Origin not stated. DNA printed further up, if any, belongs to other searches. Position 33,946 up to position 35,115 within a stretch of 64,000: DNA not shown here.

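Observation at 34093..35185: RAYT-type Y1 transposase flanked by an inverted REP doublet (REPIN-like) beside tRNA-Ser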

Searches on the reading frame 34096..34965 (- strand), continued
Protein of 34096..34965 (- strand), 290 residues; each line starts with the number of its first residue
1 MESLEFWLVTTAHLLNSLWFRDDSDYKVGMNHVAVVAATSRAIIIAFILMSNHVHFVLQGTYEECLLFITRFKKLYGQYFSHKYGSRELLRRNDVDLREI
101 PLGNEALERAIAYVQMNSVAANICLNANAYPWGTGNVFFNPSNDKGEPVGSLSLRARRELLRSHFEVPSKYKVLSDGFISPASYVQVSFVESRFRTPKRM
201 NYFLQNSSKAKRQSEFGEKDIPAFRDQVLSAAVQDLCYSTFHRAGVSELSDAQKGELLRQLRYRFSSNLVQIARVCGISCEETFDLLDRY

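Call 41: fold_search(model_id=the predicted structure, library=pdb)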
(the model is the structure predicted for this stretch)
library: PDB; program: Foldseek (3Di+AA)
matches with E <= 10: 1311; with E <= 0.001: 2
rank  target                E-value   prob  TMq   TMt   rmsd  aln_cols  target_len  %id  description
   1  4er8_A                1.4e-05  1.00  0.38  0.63   2.8       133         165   14  Structure of the REP associates tyrosine transposase bound to a REP hairpin (released 2012-08-15)
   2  2xm3_A                9.5e-04  1.00  0.28  0.55   4.4       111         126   17  Deinococcus radiodurans ISDra2 Transposase Left end DNA complex (released 2010-10-13)
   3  2xm3_C                1.0e-03  1.00  0.29  0.59   4.1       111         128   14  Deinococcus radiodurans ISDra2 Transposase Left end DNA complex (released 2010-10-13)
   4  2xma_B                1.0e-03  1.00  0.29  0.57   4.0       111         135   14  DEINOCOCCUS RADIODURANS ISDRA2 TRANSPOSASE RIGHT END DNA COMPLEX (released 2010-10-13)
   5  2a6m_B                1.5e-03  1.00  0.30  0.54   7.3       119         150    9  Crystal Structure of the ISHp608 Transposase (released 2005-10-25)
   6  2xqc_D                1.6e-03  1.00  0.29  0.58   4.0       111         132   14  DEINOCOCCUS RADIODURANS ISDRA2 TRANSPOSASE COMPLEXED WITH LEFT END RECOGNITION AND CLEAVAGE SITE AND ZN (released 2010-10-13)
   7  2xma_A                1.6e-03  1.00  0.29  0.56   4.0       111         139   14  DEINOCOCCUS RADIODURANS ISDRA2 TRANSPOSASE RIGHT END DNA COMPLEX (released 2010-10-13)
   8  2xo6_D                1.6e-03  1.00  0.29  0.59   4.1       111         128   14  DEINOCOCCUS RADIODURANS ISDRA2 TRANSPOSASE Y132F MUTANT COMPLEXED WITH LEFT END RECOGNITION AND CLEAVAGE SITE (released 2010-10-13)
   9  2xma_E                1.6e-03  1.00  0.29  0.55   4.0       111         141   14  DEINOCOCCUS RADIODURANS ISDRA2 TRANSPOSASE RIGHT END DNA COMPLEX (released 2010-10-13)
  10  2xm3_D                1.7e-03  1.00  0.30  0.60   4.0       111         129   14  Deinococcus radiodurans ISDra2 Transposase Left end DNA complex (released 2010-10-13)
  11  2xm3_B                1.8e-03  1.00  0.30  0.62   3.4       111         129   13  Deinococcus radiodurans ISDra2 Transposase Left end DNA complex (released 2010-10-13)
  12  5wa4_D                1.9e-03  0.75  0.23  0.22  20.5       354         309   11  Pyridine synthase, TbtD, from thiomuracin biosynthesis bound to an N-terminal leader peptide fragment (released 2017-11-22)
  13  2xo6_A                2.0e-03  1.00  0.29  0.57   4.1       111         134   14  DEINOCOCCUS RADIODURANS ISDRA2 TRANSPOSASE Y132F MUTANT COMPLEXED WITH LEFT END RECOGNITION AND CLEAVAGE SITE (released 2010-10-13)
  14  2vic_A                2.3e-03  1.00  0.30  0.53   8.6       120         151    9  CRYSTAL STRUCTURE OF THE ISHP608 TRANSPOSASE IN COMPLEX with Left end 26- mer DNA and manganese (released 2008-02-19)
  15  2a6o_A                2.5e-03  1.00  0.29  0.51   6.0       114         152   10  Crystal Structure of the ISHp608 Transposase in Complex with Stem-loop DNA (released 2005-10-25)
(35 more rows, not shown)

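Call 42: search_protein_families(library=pfam, alignment_id=A1, max_evalue=1)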
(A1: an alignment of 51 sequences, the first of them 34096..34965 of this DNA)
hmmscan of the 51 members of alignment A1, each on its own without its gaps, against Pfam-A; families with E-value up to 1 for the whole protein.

A. member 1, window:34096-34965:- (290 aa): 1 family
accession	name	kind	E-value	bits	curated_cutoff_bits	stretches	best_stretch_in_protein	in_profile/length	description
PF01797.21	Y1_Tnp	-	0.078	13.5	23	1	32-85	31-85/121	Transposase IS200 like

B. families by the number of members that match (of 51 scanned): 29 families (the first 25 are shown)
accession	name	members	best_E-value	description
PF01797.21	Y1_Tnp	51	5e-07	Transposase IS200 like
PF05713.17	MobC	6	0.012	Bacterial mobilisation protein (MobC)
PF25200.1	DUF7833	2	0.0083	Family of unknown function (DUF7833)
PF17928.6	TetR_C_22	2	0.068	Tetracyclin repressor-like, C-terminal domain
PF17168.10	DUF5127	1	0.0042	Domain of unknown function (DUF5127)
PF13443.12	HTH_26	1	0.031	Cro/C1-type HTH DNA-binding domain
PF14826.12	FACT-Spt16_Nlob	1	0.043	FACT complex subunit SPT16 N-terminal lobe domain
PF14555.12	UBA_4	1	0.046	UBA-like domain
PF00454.33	PI3_PI4_kinase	1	0.055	Phosphatidylinositol 3- and 4-kinase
PF22763.1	NrS1-1_pol-like_HBD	1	0.065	NrS-1 polymerase HBD domain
PF12964.13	DUF3853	1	0.069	Protein of unknown function (DUF3853)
PF08994.15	T4_Gp59_C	1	0.074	T4 gene Gp59 loader of gp41 DNA helicase C-term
PF12045.13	DUF3528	1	0.076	Protein of unknown function (DUF3528)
PF05159.20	Capsule_synth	1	0.076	Capsule polysaccharide biosynthesis protein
PF10975.14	DUF2802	1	0.085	Protein of unknown function (DUF2802)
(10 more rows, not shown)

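Call 60: search_protein_representatives(alignment_id=A1)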
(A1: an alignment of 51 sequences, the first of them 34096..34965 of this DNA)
Query: 51 sequences, 290 profile positions. Proteins with E-value up to 0.001 (for the whole library): 7873; up to 1e-10: 1288; up to 1e-30: 279. The best 150 are listed.
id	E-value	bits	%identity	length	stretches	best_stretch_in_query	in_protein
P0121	5.3e-128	442.7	-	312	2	2-150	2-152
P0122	8.8e-123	425.5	-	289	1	5-290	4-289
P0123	3.3e-120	417.1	-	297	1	4-288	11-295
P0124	5.8e-119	413.0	-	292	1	2-289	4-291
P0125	1.5e-118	411.6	-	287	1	5-289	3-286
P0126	2.5e-114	397.8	-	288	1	4-289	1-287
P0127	1.1e-108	379.3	-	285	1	6-289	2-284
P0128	9.9e-107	372.9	-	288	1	4-289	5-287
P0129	8.0e-105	366.6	-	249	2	134-289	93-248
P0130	2.0e-104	365.3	-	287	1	4-289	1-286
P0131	1.3e-103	362.6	-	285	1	5-288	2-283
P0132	6.9e-101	353.7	-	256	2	3-187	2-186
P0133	1.4e-99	349.4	-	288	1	4-289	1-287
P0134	1.8e-96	339.2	-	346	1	2-211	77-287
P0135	1.6e-95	336.0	-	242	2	4-164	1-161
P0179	3.5e-55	203.7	-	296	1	3-282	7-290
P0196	6.1e-51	189.8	-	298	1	6-286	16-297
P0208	9.4e-49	182.6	-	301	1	5-288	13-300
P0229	2.8e-42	161.4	-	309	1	3-288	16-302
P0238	3.6e-41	157.7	-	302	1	3-289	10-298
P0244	9.9e-41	156.2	-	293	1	3-286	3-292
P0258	1.2e-39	152.7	-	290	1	3-285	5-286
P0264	4.0e-39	151.0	-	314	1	4-287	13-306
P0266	5.5e-39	150.5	-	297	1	3-288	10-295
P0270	8.1e-39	150.0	-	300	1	3-281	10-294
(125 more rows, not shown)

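Call 61: search_protein_families(library=pfam, proteins=[P0179, P0196, P0208, P0229, P0238, P0244, P0258, P0264, P0266, P0270], max_evalue=0.1)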
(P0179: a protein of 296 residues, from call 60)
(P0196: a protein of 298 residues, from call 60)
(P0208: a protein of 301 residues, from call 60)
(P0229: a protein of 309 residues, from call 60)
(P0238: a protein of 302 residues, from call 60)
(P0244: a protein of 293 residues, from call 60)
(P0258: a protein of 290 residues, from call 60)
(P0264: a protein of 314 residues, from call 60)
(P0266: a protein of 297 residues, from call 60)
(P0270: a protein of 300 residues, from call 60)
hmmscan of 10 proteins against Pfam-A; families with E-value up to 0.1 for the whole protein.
P0179 (296 aa): 2 families
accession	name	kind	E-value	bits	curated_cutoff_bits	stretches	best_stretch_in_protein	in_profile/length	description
PF01797.21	Y1_Tnp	-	5.4e-07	30.2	23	1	34-93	29-89/121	Transposase IS200 like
PF08281.18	Sigma70_r4_2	-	0.073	13.2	25.7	0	258-289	10-41/54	Sigma-70, region 4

P0196 (298 aa): 1 family
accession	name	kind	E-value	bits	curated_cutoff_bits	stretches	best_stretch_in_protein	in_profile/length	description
PF01797.21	Y1_Tnp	-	2.1e-05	25.1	23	1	39-97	28-86/121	Transposase IS200 like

P0208 (301 aa): 1 family
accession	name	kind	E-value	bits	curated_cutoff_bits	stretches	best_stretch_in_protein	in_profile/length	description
PF01797.21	Y1_Tnp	-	1.2e-05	25.8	23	1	28-93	20-84/121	Transposase IS200 like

P0229 (309 aa): 1 family
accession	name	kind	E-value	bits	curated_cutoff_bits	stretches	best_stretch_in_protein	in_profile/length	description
PF01797.21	Y1_Tnp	-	1.2e-05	25.8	23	1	32-99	19-85/121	Transposase IS200 like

P0238 (302 aa): 1 family
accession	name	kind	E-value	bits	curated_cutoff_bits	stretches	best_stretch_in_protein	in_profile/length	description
PF01797.21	Y1_Tnp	-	0.00026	21.6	23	1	28-89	21-81/121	Transposase IS200 like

P0244 (293 aa): 1 family
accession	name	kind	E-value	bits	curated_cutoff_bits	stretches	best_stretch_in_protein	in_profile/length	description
PF01797.21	Y1_Tnp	-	4.2e-07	30.6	23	1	40-91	34-86/121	Transposase IS200 like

P0258 (290 aa): 0 families

P0264 (314 aa): 1 family
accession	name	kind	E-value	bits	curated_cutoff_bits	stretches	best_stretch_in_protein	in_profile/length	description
PF01797.21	Y1_Tnp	-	0.0038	17.8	23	1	30-97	20-87/121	Transposase IS200 like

P0266 (297 aa): 1 family
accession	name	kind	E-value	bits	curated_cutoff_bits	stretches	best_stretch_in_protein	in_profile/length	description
PF01797.21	Y1_Tnp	-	0.00069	20.2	23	1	30-96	22-88/121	Transposase IS200 like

P0270 (300 aa): 1 family
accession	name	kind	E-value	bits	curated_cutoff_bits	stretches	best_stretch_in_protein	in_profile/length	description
PF01797.21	Y1_Tnp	-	0.00024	21.7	23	1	27-81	20-74/121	Transposase IS200 like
